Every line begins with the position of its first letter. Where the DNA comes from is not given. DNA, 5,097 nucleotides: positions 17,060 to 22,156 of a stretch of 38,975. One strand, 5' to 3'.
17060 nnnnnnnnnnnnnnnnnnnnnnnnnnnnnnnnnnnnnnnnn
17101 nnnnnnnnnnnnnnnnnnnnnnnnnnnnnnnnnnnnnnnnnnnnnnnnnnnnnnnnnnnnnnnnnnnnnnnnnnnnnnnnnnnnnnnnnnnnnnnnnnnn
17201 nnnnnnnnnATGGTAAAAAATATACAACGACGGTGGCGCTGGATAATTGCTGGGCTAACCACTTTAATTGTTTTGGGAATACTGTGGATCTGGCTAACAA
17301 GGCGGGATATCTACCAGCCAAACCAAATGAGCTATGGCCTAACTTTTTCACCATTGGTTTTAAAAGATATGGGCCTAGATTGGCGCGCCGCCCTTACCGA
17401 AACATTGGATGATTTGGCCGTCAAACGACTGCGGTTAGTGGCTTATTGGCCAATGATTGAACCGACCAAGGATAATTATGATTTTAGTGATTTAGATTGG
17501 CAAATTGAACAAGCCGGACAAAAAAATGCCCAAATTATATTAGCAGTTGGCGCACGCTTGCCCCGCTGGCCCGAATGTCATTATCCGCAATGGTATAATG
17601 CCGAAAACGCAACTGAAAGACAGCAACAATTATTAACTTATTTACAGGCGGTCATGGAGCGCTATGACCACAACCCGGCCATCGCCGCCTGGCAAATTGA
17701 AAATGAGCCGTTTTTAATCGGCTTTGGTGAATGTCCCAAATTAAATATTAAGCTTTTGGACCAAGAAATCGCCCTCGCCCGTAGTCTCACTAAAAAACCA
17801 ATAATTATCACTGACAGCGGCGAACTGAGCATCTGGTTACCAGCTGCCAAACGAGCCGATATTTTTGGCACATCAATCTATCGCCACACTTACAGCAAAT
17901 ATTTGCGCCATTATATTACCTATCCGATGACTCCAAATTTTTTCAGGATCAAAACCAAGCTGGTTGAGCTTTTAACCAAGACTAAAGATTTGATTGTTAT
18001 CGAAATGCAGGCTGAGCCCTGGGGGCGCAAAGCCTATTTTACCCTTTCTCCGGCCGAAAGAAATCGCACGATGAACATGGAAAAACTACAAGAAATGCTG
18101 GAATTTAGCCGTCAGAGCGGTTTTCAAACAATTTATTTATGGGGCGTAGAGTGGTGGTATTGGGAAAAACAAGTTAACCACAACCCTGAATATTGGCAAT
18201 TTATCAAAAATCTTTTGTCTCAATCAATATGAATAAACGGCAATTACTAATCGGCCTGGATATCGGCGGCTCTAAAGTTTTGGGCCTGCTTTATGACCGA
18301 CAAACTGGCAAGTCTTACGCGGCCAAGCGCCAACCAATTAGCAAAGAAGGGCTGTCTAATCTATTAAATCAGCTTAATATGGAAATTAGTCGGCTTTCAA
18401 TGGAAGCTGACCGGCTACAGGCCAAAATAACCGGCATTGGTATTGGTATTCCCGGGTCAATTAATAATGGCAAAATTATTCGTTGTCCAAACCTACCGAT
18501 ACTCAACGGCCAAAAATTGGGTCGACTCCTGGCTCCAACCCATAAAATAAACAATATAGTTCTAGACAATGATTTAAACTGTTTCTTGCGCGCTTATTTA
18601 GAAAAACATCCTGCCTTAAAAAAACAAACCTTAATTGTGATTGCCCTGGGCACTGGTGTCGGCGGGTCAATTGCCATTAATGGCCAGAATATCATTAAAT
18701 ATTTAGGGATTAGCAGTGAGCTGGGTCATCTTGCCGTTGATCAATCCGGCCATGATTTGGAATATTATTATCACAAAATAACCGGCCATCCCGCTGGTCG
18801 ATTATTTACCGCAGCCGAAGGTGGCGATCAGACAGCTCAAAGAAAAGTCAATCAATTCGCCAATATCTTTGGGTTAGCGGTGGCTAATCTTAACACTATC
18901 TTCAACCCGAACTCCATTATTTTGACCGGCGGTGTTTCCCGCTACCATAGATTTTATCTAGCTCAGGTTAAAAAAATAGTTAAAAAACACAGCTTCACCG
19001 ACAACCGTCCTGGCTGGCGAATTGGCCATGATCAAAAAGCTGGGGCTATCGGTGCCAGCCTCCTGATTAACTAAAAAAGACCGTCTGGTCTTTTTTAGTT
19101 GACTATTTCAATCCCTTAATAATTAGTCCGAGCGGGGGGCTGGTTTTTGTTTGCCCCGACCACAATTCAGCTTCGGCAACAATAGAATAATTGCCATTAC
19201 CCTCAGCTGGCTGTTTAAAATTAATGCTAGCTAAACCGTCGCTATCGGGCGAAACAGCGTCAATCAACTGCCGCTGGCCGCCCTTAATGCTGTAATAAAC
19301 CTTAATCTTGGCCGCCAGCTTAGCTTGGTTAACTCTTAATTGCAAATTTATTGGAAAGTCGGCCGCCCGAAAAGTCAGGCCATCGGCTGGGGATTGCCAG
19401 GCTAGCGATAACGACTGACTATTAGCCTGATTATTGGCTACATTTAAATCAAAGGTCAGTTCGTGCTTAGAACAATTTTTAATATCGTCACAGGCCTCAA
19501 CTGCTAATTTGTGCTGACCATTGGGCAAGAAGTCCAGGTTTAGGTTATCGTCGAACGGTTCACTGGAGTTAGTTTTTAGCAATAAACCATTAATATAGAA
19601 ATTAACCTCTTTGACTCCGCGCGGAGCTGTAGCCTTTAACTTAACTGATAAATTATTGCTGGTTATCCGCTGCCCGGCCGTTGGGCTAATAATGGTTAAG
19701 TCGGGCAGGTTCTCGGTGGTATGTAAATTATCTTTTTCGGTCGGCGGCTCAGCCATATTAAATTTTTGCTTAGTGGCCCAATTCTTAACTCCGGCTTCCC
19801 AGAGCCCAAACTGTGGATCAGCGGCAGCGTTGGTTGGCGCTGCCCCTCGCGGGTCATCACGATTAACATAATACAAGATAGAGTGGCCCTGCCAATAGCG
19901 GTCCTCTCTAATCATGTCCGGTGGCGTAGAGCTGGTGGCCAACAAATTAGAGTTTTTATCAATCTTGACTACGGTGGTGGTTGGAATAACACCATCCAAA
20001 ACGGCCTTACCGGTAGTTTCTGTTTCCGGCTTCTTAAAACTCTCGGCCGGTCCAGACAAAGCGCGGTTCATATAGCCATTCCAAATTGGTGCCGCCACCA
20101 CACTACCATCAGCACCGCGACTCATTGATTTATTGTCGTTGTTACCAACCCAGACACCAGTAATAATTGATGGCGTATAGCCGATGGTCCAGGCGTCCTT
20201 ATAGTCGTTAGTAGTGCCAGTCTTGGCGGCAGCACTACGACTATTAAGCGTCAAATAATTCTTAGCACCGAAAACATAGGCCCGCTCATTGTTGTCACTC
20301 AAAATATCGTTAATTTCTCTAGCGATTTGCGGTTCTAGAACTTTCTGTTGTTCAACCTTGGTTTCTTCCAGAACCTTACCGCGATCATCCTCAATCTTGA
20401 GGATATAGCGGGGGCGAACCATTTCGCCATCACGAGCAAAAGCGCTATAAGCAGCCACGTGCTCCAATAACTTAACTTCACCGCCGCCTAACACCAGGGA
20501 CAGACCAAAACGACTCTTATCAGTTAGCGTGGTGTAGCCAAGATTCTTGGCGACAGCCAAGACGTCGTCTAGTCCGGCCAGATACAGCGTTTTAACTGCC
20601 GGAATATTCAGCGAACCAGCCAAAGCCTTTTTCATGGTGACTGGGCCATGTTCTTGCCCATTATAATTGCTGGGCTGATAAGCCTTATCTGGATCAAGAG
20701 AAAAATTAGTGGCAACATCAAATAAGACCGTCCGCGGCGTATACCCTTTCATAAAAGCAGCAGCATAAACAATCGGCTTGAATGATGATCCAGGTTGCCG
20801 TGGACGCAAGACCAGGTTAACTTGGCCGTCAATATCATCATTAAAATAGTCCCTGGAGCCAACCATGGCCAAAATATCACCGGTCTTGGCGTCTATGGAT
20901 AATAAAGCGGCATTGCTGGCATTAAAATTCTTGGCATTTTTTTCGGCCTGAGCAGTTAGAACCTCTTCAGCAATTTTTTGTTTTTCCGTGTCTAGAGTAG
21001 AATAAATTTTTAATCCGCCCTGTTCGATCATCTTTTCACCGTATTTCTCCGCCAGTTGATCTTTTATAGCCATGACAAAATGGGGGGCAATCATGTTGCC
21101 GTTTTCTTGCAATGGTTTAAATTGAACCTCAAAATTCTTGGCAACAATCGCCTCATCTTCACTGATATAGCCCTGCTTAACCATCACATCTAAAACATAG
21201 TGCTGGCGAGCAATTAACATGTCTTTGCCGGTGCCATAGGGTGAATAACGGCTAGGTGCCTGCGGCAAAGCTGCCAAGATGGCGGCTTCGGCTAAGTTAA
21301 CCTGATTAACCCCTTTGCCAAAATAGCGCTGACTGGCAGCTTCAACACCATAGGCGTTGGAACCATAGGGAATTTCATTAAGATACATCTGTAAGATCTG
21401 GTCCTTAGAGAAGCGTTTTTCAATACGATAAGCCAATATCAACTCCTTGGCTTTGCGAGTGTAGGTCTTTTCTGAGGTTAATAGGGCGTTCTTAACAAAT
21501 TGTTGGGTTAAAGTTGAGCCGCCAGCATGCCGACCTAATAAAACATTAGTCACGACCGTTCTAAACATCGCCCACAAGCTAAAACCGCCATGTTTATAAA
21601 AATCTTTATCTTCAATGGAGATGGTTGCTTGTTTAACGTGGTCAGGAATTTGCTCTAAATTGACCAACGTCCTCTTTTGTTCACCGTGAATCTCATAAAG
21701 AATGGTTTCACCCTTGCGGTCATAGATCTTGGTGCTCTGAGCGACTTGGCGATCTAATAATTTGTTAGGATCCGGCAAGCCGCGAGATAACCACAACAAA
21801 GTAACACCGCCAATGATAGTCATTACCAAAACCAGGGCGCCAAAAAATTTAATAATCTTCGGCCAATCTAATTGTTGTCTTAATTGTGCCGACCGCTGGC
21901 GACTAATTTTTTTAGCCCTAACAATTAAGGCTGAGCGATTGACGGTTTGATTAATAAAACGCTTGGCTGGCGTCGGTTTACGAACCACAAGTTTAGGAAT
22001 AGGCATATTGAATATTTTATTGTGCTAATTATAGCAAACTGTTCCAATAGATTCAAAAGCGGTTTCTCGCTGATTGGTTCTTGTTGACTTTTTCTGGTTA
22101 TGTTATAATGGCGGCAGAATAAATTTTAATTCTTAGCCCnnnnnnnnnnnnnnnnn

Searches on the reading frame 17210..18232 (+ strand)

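Call 9: search_protein_families(library=pfam, proteins=[window:17210-18232:+], max_evalue=0.001)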
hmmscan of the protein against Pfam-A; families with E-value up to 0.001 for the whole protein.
window:17210-18232:+ (340 aa): 2 families
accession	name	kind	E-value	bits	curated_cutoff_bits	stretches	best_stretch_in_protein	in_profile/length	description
PF02449.21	Glyco_hydro_42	-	1.9e-10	41.1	21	1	79-167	33-138/376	Beta-galactosidase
PF00331.26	Glyco_hydro_10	-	8.8e-05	22.3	22.1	1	80-168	47-130/311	Glycosyl hydrolase family 10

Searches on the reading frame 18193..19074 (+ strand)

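Call 9: search_protein_families(library=pfam, proteins=[window:18193-19074:+], max_evalue=0.001)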
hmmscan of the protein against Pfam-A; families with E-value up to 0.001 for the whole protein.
window:18193-19074:+ (293 aa): 3 families
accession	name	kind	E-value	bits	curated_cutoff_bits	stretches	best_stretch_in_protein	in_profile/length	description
PF00480.26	ROK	-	3.4e-32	112.6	22.9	2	20-186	2-164/294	ROK family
PF02685.22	Glucokinase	-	0.00026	20.6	22.1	0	23-182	4-161/314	Glucokinase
PF01869.26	BcrAD_BadFG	-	0.00084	19.4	31.5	0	205-291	185-270/271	BadF/BadG/BcrA/BcrD ATPase family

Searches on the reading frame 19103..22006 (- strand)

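Call 9: search_protein_families(library=pfam, proteins=[window:19103-22006:-], max_evalue=0.001)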
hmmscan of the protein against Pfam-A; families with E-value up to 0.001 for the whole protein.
window:19103-22006:- (967 aa): 3 families
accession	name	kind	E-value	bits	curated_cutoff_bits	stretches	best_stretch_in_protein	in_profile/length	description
PF00912.28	Transgly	-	1.4e-61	207.5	27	1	102-275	4-177/178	Transglycosylase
PF00905.27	Transpeptidase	-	9.5e-28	97.7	22.1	1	371-643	6-295/299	Penicillin binding protein transpeptidase domain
PF17957.7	Big_7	-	1.3e-16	61.4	24.1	1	768-836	1-70/70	Bacterial Ig domain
